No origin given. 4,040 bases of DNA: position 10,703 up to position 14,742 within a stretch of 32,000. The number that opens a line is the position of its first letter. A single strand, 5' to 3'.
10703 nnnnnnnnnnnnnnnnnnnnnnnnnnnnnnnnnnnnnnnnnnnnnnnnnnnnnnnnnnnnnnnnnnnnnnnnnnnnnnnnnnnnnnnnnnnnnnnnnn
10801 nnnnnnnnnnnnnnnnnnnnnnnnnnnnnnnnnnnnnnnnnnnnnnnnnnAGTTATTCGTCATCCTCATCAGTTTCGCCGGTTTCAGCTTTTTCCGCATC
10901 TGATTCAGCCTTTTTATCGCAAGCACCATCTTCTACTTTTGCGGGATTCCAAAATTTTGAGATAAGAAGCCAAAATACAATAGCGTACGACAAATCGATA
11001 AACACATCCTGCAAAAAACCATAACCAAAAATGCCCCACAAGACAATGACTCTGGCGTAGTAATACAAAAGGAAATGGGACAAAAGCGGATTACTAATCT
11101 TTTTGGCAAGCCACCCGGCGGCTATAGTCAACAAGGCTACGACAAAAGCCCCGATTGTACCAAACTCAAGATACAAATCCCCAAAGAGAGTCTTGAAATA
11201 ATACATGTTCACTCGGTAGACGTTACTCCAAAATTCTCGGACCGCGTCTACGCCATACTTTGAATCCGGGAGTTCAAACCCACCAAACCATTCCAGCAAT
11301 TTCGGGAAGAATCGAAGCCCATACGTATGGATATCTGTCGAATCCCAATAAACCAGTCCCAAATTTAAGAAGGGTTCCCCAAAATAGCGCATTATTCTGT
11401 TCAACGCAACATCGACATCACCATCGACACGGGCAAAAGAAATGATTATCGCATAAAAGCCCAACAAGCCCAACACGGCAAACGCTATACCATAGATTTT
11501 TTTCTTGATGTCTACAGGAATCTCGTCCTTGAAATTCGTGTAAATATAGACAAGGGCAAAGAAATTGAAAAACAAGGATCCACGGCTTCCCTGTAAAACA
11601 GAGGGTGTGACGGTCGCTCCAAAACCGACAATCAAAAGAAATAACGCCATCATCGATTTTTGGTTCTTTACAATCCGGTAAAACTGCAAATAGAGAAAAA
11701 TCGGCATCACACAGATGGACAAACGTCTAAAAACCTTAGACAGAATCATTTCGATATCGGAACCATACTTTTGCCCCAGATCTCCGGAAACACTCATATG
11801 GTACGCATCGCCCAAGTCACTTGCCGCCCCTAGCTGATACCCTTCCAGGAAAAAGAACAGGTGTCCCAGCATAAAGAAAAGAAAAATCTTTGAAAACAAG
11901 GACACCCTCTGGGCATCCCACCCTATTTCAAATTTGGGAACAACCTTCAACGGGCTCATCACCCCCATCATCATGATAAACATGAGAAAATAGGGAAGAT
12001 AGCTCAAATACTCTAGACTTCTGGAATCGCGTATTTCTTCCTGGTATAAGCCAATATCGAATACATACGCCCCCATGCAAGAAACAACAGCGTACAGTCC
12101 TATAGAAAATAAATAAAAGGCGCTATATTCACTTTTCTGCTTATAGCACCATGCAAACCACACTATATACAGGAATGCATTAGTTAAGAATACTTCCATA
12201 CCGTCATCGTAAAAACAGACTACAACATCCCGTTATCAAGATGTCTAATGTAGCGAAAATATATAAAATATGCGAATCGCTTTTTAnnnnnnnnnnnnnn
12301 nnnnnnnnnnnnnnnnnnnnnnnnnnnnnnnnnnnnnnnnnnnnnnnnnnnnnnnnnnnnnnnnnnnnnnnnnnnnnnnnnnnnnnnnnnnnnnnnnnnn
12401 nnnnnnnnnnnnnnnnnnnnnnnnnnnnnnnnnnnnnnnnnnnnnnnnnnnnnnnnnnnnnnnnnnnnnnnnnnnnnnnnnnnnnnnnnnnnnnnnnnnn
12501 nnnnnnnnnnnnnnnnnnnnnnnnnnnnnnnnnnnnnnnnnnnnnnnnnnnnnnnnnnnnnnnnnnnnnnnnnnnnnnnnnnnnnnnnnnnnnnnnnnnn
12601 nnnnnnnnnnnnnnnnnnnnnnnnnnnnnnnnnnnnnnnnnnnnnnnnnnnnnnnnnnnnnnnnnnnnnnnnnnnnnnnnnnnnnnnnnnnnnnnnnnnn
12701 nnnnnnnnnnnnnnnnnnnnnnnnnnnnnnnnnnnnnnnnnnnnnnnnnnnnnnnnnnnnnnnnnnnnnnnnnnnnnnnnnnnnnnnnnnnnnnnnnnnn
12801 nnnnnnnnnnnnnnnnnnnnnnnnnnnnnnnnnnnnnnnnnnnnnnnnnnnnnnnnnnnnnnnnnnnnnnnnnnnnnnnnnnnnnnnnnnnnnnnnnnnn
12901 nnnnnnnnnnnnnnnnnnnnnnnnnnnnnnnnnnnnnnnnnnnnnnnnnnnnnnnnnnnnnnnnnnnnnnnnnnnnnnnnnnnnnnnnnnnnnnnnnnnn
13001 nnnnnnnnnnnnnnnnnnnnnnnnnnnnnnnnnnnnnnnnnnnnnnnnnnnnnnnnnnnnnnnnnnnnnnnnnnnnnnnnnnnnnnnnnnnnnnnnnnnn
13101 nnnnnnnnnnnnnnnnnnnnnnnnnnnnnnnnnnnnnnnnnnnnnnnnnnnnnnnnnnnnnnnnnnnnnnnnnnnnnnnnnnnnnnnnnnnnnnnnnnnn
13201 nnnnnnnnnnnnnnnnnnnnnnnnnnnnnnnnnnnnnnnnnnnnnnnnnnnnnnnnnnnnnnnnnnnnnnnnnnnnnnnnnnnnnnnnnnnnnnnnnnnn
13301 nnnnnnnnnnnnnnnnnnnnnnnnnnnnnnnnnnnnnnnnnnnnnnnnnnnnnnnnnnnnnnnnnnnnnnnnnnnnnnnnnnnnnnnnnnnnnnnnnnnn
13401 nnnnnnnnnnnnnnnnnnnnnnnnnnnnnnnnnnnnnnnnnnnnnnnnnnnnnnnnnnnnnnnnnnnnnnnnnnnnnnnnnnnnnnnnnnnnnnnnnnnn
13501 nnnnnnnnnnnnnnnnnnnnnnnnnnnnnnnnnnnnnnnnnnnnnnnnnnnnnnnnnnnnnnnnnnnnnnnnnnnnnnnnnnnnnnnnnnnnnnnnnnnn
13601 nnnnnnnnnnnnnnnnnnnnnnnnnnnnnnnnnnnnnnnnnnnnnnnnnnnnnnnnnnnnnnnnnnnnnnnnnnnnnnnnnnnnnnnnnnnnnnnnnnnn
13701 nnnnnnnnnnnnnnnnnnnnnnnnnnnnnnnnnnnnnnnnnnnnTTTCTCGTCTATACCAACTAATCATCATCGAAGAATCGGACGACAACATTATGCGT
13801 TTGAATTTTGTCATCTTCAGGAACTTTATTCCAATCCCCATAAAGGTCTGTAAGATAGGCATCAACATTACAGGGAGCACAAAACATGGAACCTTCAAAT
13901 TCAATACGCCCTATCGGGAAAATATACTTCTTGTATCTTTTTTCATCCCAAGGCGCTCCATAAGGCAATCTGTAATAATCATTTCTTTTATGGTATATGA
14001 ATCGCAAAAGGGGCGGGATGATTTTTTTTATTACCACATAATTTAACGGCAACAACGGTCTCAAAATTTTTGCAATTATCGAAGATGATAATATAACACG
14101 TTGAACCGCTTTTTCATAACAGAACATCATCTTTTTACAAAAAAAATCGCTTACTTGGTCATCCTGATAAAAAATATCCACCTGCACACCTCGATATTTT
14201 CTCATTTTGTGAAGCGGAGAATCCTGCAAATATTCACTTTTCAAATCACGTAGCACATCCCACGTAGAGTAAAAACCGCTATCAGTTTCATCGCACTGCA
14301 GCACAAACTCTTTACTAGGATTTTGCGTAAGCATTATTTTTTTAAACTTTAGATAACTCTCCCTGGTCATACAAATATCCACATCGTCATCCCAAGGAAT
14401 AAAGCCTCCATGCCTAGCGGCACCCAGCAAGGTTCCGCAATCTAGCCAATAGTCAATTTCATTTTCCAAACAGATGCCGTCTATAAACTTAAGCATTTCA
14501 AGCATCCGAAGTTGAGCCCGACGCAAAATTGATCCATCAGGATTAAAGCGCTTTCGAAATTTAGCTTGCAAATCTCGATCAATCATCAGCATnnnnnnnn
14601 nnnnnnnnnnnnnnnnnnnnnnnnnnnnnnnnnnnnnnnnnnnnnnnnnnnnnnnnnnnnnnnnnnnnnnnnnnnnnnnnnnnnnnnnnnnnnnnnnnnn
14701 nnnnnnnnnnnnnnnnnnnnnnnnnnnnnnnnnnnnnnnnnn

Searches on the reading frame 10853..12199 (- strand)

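Call 4: search_protein_families(library=pfam, proteins=[window:10853-12199:-], max_evalue=0.01)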
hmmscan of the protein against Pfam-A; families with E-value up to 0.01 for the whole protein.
window:10853-12199:- (448 aa): 1 family
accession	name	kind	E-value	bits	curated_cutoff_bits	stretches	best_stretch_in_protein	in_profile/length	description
PF04834.18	Adeno_E3_14_5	-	0.0019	19.1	28.7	0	14-42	9-37/100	Early E3 14.5 kDa protein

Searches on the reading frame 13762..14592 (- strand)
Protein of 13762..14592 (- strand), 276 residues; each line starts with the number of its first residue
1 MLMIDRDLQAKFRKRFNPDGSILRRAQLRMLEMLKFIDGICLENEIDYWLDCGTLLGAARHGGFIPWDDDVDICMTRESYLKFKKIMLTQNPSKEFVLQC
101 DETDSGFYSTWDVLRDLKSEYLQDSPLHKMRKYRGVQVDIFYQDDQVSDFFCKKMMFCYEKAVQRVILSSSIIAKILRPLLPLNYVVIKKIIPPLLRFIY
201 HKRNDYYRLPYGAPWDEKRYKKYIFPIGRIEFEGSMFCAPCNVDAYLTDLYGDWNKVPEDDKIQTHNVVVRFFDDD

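Call 4: search_protein_families(library=pfam, proteins=[window:13762-14592:-], max_evalue=0.01)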
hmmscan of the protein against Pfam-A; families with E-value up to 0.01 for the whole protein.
window:13762-14592:- (276 aa): 1 family
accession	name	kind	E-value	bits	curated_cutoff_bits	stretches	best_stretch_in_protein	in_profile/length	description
PF04991.19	LicD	-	4.5e-30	105.9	22.6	1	41-252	1-227/227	LicD family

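Call 5: search_protein_families(library=ncbifam, proteins=[window:13762-14592:-], max_evalue=0.01)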
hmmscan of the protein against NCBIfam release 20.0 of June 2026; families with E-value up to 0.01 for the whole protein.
window:13762-14592:- (276 aa): 1 family
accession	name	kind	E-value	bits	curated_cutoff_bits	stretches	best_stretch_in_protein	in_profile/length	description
NF045866.1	GGPL_Ptran_Mf1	equivalog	6.9e-18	65.6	225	1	27-85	2-60/240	diacylglycerol cholinephosphotransferase Mf1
